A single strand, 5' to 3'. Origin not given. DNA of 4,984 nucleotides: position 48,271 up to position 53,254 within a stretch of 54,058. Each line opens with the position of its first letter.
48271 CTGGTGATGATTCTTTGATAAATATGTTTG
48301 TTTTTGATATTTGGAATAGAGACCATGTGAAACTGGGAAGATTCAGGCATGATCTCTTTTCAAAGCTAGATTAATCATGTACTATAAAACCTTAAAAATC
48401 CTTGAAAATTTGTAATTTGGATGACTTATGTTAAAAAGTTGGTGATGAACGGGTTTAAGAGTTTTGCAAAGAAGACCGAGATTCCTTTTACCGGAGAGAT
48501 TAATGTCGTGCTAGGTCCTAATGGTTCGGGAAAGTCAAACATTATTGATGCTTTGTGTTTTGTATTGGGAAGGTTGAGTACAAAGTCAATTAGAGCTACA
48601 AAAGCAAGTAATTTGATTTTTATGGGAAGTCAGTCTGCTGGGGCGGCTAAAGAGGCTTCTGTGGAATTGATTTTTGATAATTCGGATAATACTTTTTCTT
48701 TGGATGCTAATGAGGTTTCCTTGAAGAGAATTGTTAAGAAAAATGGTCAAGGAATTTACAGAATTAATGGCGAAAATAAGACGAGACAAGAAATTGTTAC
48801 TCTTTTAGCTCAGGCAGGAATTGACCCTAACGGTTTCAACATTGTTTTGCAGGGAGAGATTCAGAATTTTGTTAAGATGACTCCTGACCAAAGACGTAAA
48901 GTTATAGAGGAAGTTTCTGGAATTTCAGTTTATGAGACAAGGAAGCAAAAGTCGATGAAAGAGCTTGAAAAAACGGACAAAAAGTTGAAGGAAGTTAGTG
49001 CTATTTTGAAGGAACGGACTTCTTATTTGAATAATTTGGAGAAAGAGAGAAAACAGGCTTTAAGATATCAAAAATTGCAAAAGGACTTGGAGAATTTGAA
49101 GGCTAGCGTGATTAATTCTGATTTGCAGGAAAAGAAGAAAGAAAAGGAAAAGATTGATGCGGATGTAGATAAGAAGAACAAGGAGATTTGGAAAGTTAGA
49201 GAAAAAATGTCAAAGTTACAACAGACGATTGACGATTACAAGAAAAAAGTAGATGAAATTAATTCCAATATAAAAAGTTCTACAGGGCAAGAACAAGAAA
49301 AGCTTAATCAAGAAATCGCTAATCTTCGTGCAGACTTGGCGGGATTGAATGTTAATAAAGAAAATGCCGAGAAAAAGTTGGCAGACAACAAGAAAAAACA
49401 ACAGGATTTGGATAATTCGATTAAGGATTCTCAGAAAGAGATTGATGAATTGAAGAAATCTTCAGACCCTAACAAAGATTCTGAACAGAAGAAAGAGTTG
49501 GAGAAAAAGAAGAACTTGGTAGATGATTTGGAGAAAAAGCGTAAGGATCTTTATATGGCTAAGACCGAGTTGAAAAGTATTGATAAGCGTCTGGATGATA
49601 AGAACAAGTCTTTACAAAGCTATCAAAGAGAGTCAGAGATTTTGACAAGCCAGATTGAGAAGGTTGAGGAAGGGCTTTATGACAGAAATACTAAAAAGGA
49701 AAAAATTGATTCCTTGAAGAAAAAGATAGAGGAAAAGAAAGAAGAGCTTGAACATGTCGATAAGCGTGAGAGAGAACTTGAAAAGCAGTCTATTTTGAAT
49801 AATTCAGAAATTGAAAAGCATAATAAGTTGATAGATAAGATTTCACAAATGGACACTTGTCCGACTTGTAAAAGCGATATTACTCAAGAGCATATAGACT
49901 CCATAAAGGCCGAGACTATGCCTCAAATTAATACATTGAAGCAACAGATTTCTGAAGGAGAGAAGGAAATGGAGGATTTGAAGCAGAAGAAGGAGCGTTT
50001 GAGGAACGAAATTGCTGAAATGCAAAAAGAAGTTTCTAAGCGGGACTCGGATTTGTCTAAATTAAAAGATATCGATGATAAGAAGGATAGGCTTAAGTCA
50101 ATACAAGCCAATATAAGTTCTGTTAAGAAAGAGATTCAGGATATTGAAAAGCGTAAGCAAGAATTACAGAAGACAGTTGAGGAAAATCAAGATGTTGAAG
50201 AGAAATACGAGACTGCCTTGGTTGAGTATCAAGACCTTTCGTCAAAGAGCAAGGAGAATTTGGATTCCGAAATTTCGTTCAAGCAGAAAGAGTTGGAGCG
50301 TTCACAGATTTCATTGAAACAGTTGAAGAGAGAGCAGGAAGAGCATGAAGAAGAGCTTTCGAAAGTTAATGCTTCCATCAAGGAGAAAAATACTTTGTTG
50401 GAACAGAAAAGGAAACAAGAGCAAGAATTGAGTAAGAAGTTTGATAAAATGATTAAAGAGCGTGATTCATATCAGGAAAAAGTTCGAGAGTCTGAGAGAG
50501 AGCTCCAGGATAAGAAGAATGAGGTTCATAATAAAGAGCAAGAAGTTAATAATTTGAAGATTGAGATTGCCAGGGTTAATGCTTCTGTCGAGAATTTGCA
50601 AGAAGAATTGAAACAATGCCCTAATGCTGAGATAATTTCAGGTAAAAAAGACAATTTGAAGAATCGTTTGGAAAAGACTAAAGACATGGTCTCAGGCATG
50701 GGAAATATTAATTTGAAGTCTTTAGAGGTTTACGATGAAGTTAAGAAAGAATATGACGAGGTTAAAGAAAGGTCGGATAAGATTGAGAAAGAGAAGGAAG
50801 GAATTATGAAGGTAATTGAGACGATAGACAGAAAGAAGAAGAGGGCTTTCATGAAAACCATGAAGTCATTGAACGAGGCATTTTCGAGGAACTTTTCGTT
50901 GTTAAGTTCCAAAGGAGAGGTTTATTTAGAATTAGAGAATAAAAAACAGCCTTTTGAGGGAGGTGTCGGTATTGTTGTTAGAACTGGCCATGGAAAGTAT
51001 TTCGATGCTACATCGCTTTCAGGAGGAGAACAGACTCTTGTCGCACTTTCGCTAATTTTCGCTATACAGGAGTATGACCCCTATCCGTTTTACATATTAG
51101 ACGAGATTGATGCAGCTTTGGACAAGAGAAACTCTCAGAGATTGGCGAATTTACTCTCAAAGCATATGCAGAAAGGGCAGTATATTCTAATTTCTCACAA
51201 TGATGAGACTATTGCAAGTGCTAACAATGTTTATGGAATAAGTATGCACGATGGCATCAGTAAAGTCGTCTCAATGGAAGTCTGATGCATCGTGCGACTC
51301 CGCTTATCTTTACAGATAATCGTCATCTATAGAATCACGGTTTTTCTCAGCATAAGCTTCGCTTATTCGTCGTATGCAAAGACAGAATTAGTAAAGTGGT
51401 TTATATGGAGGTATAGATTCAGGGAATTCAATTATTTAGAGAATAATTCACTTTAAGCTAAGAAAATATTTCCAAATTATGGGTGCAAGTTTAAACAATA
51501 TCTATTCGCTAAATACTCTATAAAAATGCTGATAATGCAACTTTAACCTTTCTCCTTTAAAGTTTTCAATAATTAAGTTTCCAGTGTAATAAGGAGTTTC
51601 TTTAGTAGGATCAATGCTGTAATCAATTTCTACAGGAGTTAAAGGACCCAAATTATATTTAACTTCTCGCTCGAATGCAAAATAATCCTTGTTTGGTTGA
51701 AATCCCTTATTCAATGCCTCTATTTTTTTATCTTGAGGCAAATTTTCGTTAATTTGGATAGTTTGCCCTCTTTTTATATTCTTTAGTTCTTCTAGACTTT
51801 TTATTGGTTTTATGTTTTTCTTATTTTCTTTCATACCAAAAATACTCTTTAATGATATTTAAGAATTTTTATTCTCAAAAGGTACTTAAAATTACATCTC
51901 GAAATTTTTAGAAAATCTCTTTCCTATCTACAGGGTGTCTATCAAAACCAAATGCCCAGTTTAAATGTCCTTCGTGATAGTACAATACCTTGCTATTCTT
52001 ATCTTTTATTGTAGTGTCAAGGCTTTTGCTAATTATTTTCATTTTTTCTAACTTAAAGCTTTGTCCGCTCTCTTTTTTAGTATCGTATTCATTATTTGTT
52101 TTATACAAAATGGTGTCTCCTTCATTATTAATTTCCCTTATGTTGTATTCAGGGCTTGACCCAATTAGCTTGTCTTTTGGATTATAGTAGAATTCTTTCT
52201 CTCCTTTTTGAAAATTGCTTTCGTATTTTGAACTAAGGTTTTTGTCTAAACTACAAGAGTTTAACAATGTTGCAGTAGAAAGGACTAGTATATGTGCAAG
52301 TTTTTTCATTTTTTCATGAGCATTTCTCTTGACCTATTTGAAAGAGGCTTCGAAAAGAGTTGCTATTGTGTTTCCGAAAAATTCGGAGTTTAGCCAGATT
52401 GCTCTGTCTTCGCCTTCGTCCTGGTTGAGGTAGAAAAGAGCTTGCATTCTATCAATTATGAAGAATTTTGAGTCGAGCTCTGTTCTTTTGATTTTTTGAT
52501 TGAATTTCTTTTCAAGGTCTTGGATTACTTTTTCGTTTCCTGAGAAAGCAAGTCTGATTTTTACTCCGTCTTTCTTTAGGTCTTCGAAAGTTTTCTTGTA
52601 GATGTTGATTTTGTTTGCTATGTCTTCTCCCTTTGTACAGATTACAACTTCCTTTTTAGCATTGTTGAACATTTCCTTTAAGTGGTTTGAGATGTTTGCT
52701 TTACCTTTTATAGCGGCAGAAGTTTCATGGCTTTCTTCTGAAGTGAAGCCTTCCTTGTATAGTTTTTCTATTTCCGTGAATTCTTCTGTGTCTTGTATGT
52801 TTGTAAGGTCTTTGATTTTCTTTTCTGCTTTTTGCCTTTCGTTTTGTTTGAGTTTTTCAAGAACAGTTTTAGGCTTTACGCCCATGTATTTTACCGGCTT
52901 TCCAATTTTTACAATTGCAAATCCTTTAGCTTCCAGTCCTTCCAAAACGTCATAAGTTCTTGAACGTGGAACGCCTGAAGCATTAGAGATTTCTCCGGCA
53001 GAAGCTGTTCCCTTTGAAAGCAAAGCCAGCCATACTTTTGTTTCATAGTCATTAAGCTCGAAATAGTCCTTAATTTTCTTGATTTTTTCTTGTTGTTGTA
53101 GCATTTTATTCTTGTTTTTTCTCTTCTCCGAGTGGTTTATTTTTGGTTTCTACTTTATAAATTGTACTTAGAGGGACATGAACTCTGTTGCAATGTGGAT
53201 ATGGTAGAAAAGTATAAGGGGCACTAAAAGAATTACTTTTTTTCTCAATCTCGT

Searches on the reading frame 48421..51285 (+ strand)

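Call 21: search_protein_families(library=pfam, proteins=[window:48421-51285:+], max_evalue=0.001)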
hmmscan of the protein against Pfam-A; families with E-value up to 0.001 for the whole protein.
window:48421-51285:+ (954 aa): 7 families
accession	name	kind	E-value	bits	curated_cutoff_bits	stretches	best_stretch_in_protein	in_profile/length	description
PF02463.25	SMC_N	-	4.8e-40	137.8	40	1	3-947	1-219/220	RecF/RecN/SMC N terminal domain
PF13476.12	AAA_23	-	6.4e-19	69.8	27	1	6-256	1-200/201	AAA domain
PF13175.12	AAA_15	-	2.8e-08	34.2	32.1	1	4-300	3-291/374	AAA ATPase domain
PF13304.12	AAA_21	-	6e-08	33.5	27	1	27-90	1-70/304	AAA domain, putative AbiEii toxin, Type IV TA system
PF13851.11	GAS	-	4.3e-06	26.7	32.3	1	485-636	18-169/200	Growth-arrest specific micro-tubule binding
PF13555.12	AAA_29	-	8.3e-06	25.9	27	1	14-49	11-46/61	P-loop containing region of AAA domain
PF13166.12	AAA_13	-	0.00015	21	36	0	176-296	358-478/713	AAA domain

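Call 92: search_protein_families(library=ncbifam, proteins=[window:48421-51285:+], max_evalue=0.00001)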
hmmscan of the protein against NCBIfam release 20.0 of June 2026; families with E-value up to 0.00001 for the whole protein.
window:48421-51285:+ (954 aa): 20 families
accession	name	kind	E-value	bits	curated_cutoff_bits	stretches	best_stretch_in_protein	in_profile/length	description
TIGR02169.1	SMC_prok_A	equivalog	3.8e-171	571.4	729.4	2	3-473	1-460/1165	chromosome segregation protein SMC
TIGR02168.1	SMC_prok_B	equivalog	4e-163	544.9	567.35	2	3-475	1-483/1181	chromosome segregation protein SMC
NF045487.1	ASRP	equivalog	7e-49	166.9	300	3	676-923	352-587/593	archaea-specific SMC-related protein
NF041034.1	Rad50_Sulf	equivalog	9.4e-42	142.9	1000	1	5-949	4-866/872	DNA double-strand break repair ATPase Rad50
NF003034.1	PRK03918.1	equivalog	8.3e-38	129.9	700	2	4-738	3-711/878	DNA double-strand break repair ATPase Rad50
NF002572.0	PRK02224.1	equivalog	2.8e-33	115.3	1087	1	4-728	3-695/888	DNA double-strand break repair ATPase Rad50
NF041035.1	Rad50_Halo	equivalog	2e-31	109.2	1000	2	4-550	3-523/883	DNA double-strand break repair ATPase Rad50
NF002244.0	PRK01156.1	equivalog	5.3e-22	77.7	847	2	5-543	4-519/895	DNA double-strand break repair ATPase Rad50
TIGR00618.1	sbcc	subfamily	6e-18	64.2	478.5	1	6-717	5-774/1043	exonuclease subunit SbcC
NF045780.1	TrlF_fam_ATP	equivalog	2.3e-17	63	350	2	490-883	459-843/944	TrlF family AAA-like ATPase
NF053563.1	Rkd4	equivalog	5e-14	51.4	860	1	4-135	3-124/747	arcadin-4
TIGR00634.1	recN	equivalog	3.5e-12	46.1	407.85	1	15-217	12-197/563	DNA repair protein RecN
NF010068.0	PRK13548.1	equivalog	5.2e-09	35.6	261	0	24-49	30-55/261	heme ABC transporter ATP-binding protein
TIGR00611.2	recf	equivalog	2.6e-08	33.4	172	1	5-214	2-184/339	DNA replication/repair protein RecF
TIGR02857.1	CydD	equivalog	2.9e-08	33.1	435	1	863-937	456-526/529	thiol reductant ABC exporter subunit CydD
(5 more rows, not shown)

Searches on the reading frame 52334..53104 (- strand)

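Call 21: search_protein_families(library=pfam, proteins=[window:52334-53104:-], max_evalue=0.001)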
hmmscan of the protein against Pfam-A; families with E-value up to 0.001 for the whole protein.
window:52334-53104:- (256 aa): 2 families
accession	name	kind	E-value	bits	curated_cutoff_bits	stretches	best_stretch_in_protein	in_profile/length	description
PF01978.25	TrmB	-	3.9e-18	65.5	25.6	1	15-78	4-67/68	Sugar-specific transcriptional regulator TrmB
PF11495.14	Regulator_TrmB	-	5.6e-07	29.5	22.2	1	132-251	5-124/233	Archaeal transcriptional regulator TrmB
